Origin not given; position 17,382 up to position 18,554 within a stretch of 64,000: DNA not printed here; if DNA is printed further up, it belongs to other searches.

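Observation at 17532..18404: Signal-peptidase-type (SipW/S26-like) protease without membrane anchor, fused to a PqqD-like RiPP recognition element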

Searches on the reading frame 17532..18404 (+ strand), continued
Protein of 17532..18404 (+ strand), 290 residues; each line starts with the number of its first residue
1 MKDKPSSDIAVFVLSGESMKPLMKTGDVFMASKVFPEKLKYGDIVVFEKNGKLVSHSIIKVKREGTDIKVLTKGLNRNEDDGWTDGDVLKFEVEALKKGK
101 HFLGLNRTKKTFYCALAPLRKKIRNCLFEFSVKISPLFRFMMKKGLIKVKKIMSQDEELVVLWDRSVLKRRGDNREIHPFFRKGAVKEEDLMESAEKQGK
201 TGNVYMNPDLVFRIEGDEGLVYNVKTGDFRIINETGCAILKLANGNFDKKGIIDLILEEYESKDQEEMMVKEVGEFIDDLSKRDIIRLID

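Call 31: search_protein_families(library=ncbifam, proteins=[L007:3791-4633:+, L007:4851-7160:+, L007:7235-8656:+, L007:8619-9698:+, L007:9698-10537:+, L007:10596-10832:+, L007:10897-11655:+, L007:11796-13607:+, L007:13558-14805:+], max_evalue=0.01)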
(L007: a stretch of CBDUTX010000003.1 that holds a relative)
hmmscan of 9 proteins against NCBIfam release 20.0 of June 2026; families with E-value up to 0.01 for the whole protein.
L007:3791-4633:+ (280 aa): 0 families

L007:4851-7160:+ (769 aa): 131 families (the best 25 are shown)
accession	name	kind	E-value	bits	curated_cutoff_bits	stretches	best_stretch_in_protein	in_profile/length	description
NF010411.0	PRK13837.1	equivalog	2.5e-76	257.4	647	1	353-768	403-813/828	two-component system VirA-like sensor kinase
NF010076.0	PRK13557.1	subfamily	9.8e-70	235.5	631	1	380-768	143-534/540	histidine kinase famiy protein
NF046020.1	HisKinCckABruc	equivalog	2.2e-67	227.6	1000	1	284-767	361-867/868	cell cycle histidine kinase CckA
NF046026.1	HisKinCckACaul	equivalog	4.7e-58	196.9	1000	1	342-768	248-677/678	cell cycle histidine kinase CckA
NF008468.0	PRK11360.1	equivalog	7.9e-58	196.3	646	1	260-633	259-613/616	two-component system sensor histidine kinase AtoS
NF052574.1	HisKinEspCMyxo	equivalog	5.2e-48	163.8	1200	1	262-767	277-783/785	serine histidine kinase EspC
NF052573.1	HisKinEspAMyxo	equivalog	6.3e-46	156.8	1400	1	262-718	245-699/755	serine histidine kinase EspA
NF047874.1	MASE3_PAS_HK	subfamily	1.8e-34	119.5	560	3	558-652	549-649/655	MASE3 domain-containing sensor histidine kinase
TIGR02956.1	TMAO_torS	equivalog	2.3e-34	118.7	676.5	1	409-768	473-821/967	TMAO reductase system sensor histidine kinase/response regulator TorS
NF008302.0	PRK11091.1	equivalog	7.3e-31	107.1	838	1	261-766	147-642/779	aerobic respiration two-component sensor histidine kinase ArcB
NF007688.0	PRK10364.1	equivalog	3.2e-30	105.3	479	1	384-633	224-456/460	two-component system sensor histidine kinase ZraS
NF046044.1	PnpS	equivalog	2.5e-29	102.5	400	1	244-627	29-390/390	two-component system histidine kinase PnpS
NF008293.1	PRK11073.1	equivalog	1.3e-28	100.3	240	1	269-627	7-346/349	nitrogen regulation protein NR(II)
NF011874.0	PRK15347.1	equivalog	5.1e-27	94.3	852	2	649-766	690-809/921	two component system sensor kinase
NF047466.1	hybrid_RR_LvrB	exception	1.2e-26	93.8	500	1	383-627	135-375/377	hybrid histidine kinase/response regulator LvrB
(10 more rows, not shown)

L007:7235-8656:+ (473 aa): 82 families (the best 25 are shown)
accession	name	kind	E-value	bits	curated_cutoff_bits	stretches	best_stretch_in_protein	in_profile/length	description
TIGR04250.1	SCM_rSAM_ScmE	equivalog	7.7e-123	409.9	400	1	108-463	2-355/358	SynChlorMet cassette radical SAM/SPASM protein ScmE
NF050035.1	rSAM_WgK_link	exception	6.8e-42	143.8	650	1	104-446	4-354/367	radical SAM/SPASM peptide maturase WgkB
TIGR04545.1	rSAM_ahbD_hemeb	equivalog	6.7e-39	134.3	500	1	114-456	5-338/339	heme b synthase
TIGR04054.1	rSAM_NirJ1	equivalog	2.1e-35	122.1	650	1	114-455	41-381/387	putative heme d1 biosynthesis radical SAM protein NirJ1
TIGR04051.1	rSAM_NirJ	equivalog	2.7e-32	112.1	515.45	1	115-456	8-348/354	heme d1 biosynthesis radical SAM protein NirJ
TIGR04303.1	GeoRSP_rSAM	equivalog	7e-31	108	400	1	106-452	2-323/325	GeoRSP system radical SAM/SPASM protein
TIGR04053.2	TIGR04053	equivalog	7.4e-31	107.7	395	1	108-455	7-364/366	TIGR04053 family radical SAM/SPASM domain-containing protein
TIGR04055.1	rSAM_NirJ2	equivalog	7.9e-29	101.2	500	1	115-455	6-324/326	putative heme d1 biosynthesis radical SAM protein NirJ2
NF045574.1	sacti_mat_StsB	exception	2e-28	99.4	625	1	113-283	100-265/466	StsB family radical SAM/SPASM domain sactipeptide maturase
TIGR04347.1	pseudo_SAM_Halo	equivalog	7.4e-27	94.6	525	1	114-456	43-385/390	TIGR04347 family pseudo-SAM/SPASM protein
TIGR04133.1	rSAM_w_lipo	hypoth_equivalog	9.7e-26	90.5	425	1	115-438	30-334/350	TIGR04133 family radical SAM/SPASM protein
TIGR04546.1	rSAM_ahbC_deAc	equivalog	1.4e-25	89.9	650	1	114-281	44-207/390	12,18-didecarboxysiroheme deacetylase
TIGR02109.1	PQQ_syn_pqqE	equivalog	1.5e-25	89.9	381.35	1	107-452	5-329/358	pyrroloquinoline quinone biosynthesis protein PqqE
TIGR03962.1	mycofact_rSAM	equivalog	1.7e-25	89.9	265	1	106-309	9-207/339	mycofactocin radical SAM maturase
NF041298.1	rSAM_mat_DynA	equivalog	3.2e-25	88.9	450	1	115-449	7-335/356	dynobactin maturation radical SAM/SPASM protein DynA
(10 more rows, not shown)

L007:8619-9698:+ (359 aa): 77 families (the best 25 are shown)
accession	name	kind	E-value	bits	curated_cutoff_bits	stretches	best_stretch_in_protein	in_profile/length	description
TIGR04251.1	SCM_rSAM_ScmF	equivalog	3.5e-103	345.7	400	1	11-356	2-353/353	SynChlorMet cassette radical SAM/SPASM protein ScmF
TIGR04545.1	rSAM_ahbD_hemeb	equivalog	2.6e-42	145.5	500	1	15-343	2-336/339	heme b synthase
TIGR04055.1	rSAM_NirJ2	equivalog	3.4e-35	122.1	500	1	15-342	2-322/326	putative heme d1 biosynthesis radical SAM protein NirJ2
NF050035.1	rSAM_WgK_link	exception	4.3e-35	121.4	650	2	18-238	14-230/367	radical SAM/SPASM peptide maturase WgkB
TIGR04303.1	GeoRSP_rSAM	equivalog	1.5e-32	113.5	400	1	14-342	6-324/325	GeoRSP system radical SAM/SPASM protein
TIGR04051.1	rSAM_NirJ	equivalog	2.1e-31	109.2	515.45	2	15-199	4-187/354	heme d1 biosynthesis radical SAM protein NirJ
TIGR04053.2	TIGR04053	equivalog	3.3e-30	105.6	395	2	14-217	9-214/366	TIGR04053 family radical SAM/SPASM domain-containing protein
TIGR04054.1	rSAM_NirJ1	equivalog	1.3e-29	103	650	2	15-174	38-196/387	putative heme d1 biosynthesis radical SAM protein NirJ1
TIGR04317.1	W_rSAM_matur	equivalog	2.4e-29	102.5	380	1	12-321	3-320/349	tungsten cofactor oxidoreductase radical SAM maturase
TIGR03962.1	mycofact_rSAM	equivalog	4.9e-29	101.6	265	1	15-342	14-331/339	mycofactocin radical SAM maturase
TIGR04250.1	SCM_rSAM_ScmE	equivalog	4.7e-27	94.8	400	1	17-335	7-338/358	SynChlorMet cassette radical SAM/SPASM protein ScmE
TIGR04546.1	rSAM_ahbC_deAc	equivalog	3.5e-26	91.9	650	1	15-175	41-200/390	12,18-didecarboxysiroheme deacetylase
TIGR02109.1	PQQ_syn_pqqE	equivalog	1.6e-25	89.8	381.35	1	17-345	11-333/358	pyrroloquinoline quinone biosynthesis protein PqqE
TIGR04347.1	pseudo_SAM_Halo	equivalog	2.1e-25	89.8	525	1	15-189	40-213/390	TIGR04347 family pseudo-SAM/SPASM protein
TIGR04133.1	rSAM_w_lipo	hypoth_equivalog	3.6e-25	88.6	425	1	8-325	19-332/350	TIGR04133 family radical SAM/SPASM protein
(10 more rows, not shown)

L007:9698-10537:+ (279 aa): 11 families
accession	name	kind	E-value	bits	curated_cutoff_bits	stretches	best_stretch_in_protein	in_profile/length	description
TIGR02228.1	sigpep_I_arch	equivalog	1.5e-19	70.4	51.85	1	7-122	37-155/158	signal peptidase I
TIGR04248.1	SCM_PqqD_rel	equivalog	1.3e-12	47.7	100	1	202-276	3-78/84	SynChlorMet cassette protein ScmD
NF046067.1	SigPepSipWBacil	equivalog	1e-10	41.5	190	1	10-87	47-127/189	signal peptidase I SipW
NF033530.1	lasso_PqqD_Strm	exception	6.2e-08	32.7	70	1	207-279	5-78/78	lasso peptide biosynthesis PqqD family chaperone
TIGR03859.1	PQQ_PqqD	equivalog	1.2e-07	31.5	46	1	223-279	25-80/81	pyrroloquinoline quinone biosynthesis peptide chaperone PqqD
TIGR02227.1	sigpep_I_bact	equivalog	1.5e-07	31.4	47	1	5-53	24-77/162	signal peptidase I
TIGR04302.1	geo_PqqD_fam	equivalog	2.7e-07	31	100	1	222-279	44-100/102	GeoRSP system PqqD family peptide chaperone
NF033536.1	lasso_PqqD_Bac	exception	1.2e-06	28.5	80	1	208-279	15-86/88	lasso peptide biosynthesis PqqD family chaperone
NF050069.2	PqqD_rel_WgkC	exception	8.2e-06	25.7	110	1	198-277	5-84/103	PqqD family peptide maturation chaperone WgkC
NF002535.0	PRK02079.1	equivalog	6.6e-05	22.6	101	1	224-277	35-87/92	pyrroloquinoline quinone biosynthesis peptide chaperone PqqD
TIGR04353.1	PqqD_rel_X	equivalog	0.0012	19.7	35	1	211-279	2-73/74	HPr-rel-A system PqqD family peptide chaperone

L007:10596-10832:+ (78 aa): 0 families

L007:10897-11655:+ (252 aa): 7 families
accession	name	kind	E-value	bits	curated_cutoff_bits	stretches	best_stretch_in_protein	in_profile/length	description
NF006822.0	PRK09344.1-4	equivalog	0.00032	19.3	806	1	46-153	164-269/537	phosphoenolpyruvate carboxykinase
TIGR04352.1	HprK_rel_A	equivalog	0.00091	18.4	200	0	100-151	97-148/280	HprK-related kinase A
TIGR04249.1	SCM_chp_ScmC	equivalog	0.0017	17.8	125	1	98-189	124-224/292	SynChlorMet cassette protein ScmC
NF006819.0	PRK09344.1-1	subfamily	0.0036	16.2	745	1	66-152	194-278/538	phosphoenolpyruvate carboxykinase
NF006820.0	PRK09344.1-2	subfamily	0.0036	16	636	1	46-133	161-248/529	phosphoenolpyruvate carboxykinase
NF041760.1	PtuA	equivalog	0.0083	15.1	500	1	106-135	67-96/524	retron Ec78 anti-phage system effector ATPase PtuA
TIGR04355.1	HprK_rel_B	hypoth_equivalog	0.01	15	200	0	99-157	143-202/351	HprK-related kinase B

L007:11796-13607:+ (603 aa): 191 families (the best 25 are shown)
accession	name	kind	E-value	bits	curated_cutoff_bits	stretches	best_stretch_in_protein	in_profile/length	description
TIGR02203.1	MsbA_lipidA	equivalog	5.9e-87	292.5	602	1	48-600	34-571/572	lipid A export permease/ATP-binding protein MsbA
TIGR02204.1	MsbA_rel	hypoth_equivalog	2e-81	274.4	780.4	1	27-598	17-575/576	ABC transporter, permease/ATP-binding protein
NF008381.0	PRK11176.1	equivalog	5.9e-80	269.3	867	1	77-599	63-580/582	lipid A ABC transporter ATP-binding protein/permease MsbA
NF045513.1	HepA_fam_ABC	equivalog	1.1e-76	258.6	725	1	72-598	98-609/610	heterocyst formation ABC transporter subunit HepA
TIGR01846.1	type_I_sec_HlyB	subfamily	8e-74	249.2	725.55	1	25-599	136-693/694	type I secretion system permease/ATPase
NF010178.0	PRK13657.1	equivalog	2e-73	247.8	733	1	267-598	249-570/588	glucan ABC transporter ATP-binding protein/ permease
TIGR00958.1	3a01208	subfamily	6.8e-72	242.8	874.6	1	15-594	149-710/711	antigen peptide transporter 2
TIGR03375.1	type_I_sec_LssB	subfamily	3.4e-71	240.5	693.1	1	224-587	334-691/696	type I secretion system permease/ATPase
NF052233.1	CphA_assoc_ABC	equivalog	8.5e-66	222.8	880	1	27-601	183-746/766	cyanophycin metabolism-associated ABC transporter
TIGR01192.1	chvA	subfamily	7.9e-60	203.1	585.4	1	262-597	241-569/585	glucan export ABC transporter ATP-binding protein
TIGR03796.1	NHLM_micro_ABC1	equivalog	8e-60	202.8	853.3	1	27-595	157-709/710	NHLP family bacteriocin export ABC transporter peptidase/permease/ATPase subunit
NF008364.0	PRK11160.1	equivalog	8.6e-60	202.9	630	1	165-596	150-573/575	heme ABC transporter ATP-binding protein/permease CydC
TIGR03797.1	NHLM_micro_ABC2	equivalog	1.2e-56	192.6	709.4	1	19-598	127-685/686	NHLP bacteriocin export ABC transporter permease/ATPase subunit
TIGR01193.1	bacteriocin_ABC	subfamily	7.2e-52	176.8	523.85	1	252-596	370-707/708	peptide cleavage/export ABC transporter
TIGR02857.1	CydD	equivalog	3.3e-51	174.8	435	1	331-570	298-529/529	thiol reductant ABC exporter subunit CydD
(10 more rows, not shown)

L007:13558-14805:+ (415 aa): 1 family
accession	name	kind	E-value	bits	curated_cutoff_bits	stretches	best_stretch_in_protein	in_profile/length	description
NF009085.0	PRK12420.1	equivalog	0.0021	17.5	540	0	277-321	180-224/426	histidine--tRNA ligase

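Call 39: predict_structure(alignment_id=A4)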
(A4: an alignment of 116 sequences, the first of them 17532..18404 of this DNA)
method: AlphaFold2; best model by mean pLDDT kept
length: 290 residues; sequences in the alignment: 116
mean_pLDDT: 88.4   pTM: 0.65
mean pLDDT of the five models: 88.4, 85.6, 83.1, 82.8, 81.9
residues with pLDDT >= 90: 180; 70-90: 86; 50-70: 18; < 50: 6
segments of 3 or more residues with pLDDT < 50: none
pLDDT, mean of each block of 10 residues (from residue 1): 63 93 93 97 97 97 98 96 97 96 97 95 85 76 81 72 78 81 74 67 86 97 96 97 91 92 84 96 91
secondary structure, 60 per line:
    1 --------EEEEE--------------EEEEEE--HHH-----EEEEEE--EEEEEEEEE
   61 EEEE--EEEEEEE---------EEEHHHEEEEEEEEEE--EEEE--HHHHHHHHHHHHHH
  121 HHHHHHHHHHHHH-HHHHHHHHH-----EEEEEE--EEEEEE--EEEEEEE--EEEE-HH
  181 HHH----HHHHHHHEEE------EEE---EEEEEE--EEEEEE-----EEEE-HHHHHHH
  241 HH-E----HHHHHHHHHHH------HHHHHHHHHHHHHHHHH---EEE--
elements in order: E9-13 E28-33 E44-49 E52-64 E67-73 E83-85 E89-98 E101-104 H107-133 H135-143 E149-154 E157-162 E165-171 E174-177 H179-183 H188-194 E195-197 E204-206 E210-215 E218-223 E229-232 H234-242 H249-259 H266-282 E286-288

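Call 42: fold_search(model_id=the predicted structure, library=pdb)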
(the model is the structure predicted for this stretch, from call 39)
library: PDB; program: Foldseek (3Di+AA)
matches with E <= 10: 830; with E <= 0.001: 2
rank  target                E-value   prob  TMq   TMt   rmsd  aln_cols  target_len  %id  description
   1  5v1v_A                4.2e-04  1.00  0.27  0.81   2.0        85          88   18  TbiB1 in Complex with the TbiA(alpha) Leader Peptide (released 2018-09-05)
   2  5v1u_B                8.4e-04  1.00  0.26  0.79   1.9        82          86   18  TbiB1 in Complex with the TbiA(beta) Leader Peptide (released 2018-09-05)
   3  4n31_A                1.6e-03  1.00  0.28  0.55   6.8       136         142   12  Structure and activity of Streptococcus pyogenes SipA: a signal peptidase homologue essential for pilus polymerisation (released 2014-08-20)
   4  4wvg_A                1.7e-03  1.00  0.25  0.15   6.6       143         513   17  Crystal structure of the Type-I signal peptidase from Staphylococcus aureus (SpsB). (released 2015-09-23)
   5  6a2s_A                2.3e-03  1.00  0.23  0.57   3.7        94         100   16  Mycobacterium tuberculosis LexA C-domain S160A (released 2019-01-23)
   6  5v1u_A                2.5e-03  1.00  0.26  0.81   1.9        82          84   18  TbiB1 in Complex with the TbiA(beta) Leader Peptide (released 2018-09-05)
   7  4n31_B                2.5e-03  1.00  0.27  0.55   6.8       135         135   12  Structure and activity of Streptococcus pyogenes SipA: a signal peptidase homologue essential for pilus polymerisation (released 2014-08-20)
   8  4wvh_A                3.6e-03  1.00  0.26  0.15   7.1       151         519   16  Crystal structure of the Type-I signal peptidase from Staphylococcus aureus (SpsB) in complex with a substrate peptide (released 2015-09-23)
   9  4wvj_A                3.8e-03  1.00  0.26  0.15   6.9       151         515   16  Crystal structure of the Type-I signal peptidase from Staphylococcus aureus (SpsB) in complex with an inhibitor peptid (released 2015-09-23)
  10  6a2r_A                5.2e-03  1.00  0.23  0.57   4.0        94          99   17  Mycobacterium tuberculosis LexA C-domain II (released 2019-01-23)
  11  7p2p_A                6.8e-03  1.00  0.29  0.55   2.5       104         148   24  Human Signal Peptidase Complex Paralog A (SPC-A) (released 2021-10-06)
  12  3k3r_F                8.4e-03  1.00  0.21  0.32   6.3        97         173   21  Unrefined crystal structure of a LexA-DNA complex (released 2010-08-18)
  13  4wvi_A                9.4e-03  1.00  0.26  0.15   7.8       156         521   16  Crystal structure of the Type-I signal peptidase from Staphylococcus aureus (SpsB) in complex with a substrate peptide (released 2015-09-23)
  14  5v1u_D                1.0e-02  1.00  0.25  0.77   2.3        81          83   18  TbiB1 in Complex with the TbiA(beta) Leader Peptide (released 2018-09-05)
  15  1jhh_B                1.1e-02  1.00  0.21  0.42   6.3        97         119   18  LEXA S119A MUTANT (released 2001-09-19)
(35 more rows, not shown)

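Call 50: find_related_loci(query=A7, collection=metagenome_contigs, flank=8000)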
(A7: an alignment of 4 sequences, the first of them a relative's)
Query A7 (236 aa) in metagenome_contigs; peptide patterns used: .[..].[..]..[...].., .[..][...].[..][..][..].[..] (x = any residue, [..] = any of these).
599 stretches matched a pattern; 5 encode a relative of the query (tblastn E <= 1e-3); 5 distinct loci.
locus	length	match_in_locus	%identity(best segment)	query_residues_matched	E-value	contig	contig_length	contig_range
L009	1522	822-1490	38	1-226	7e-39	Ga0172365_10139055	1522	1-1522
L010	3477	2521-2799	36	129-224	7e-16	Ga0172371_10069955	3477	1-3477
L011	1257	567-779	35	147-217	2e-12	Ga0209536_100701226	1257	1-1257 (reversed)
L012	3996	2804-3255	38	3-216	3e-11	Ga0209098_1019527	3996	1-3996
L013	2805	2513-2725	39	146-216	3e-11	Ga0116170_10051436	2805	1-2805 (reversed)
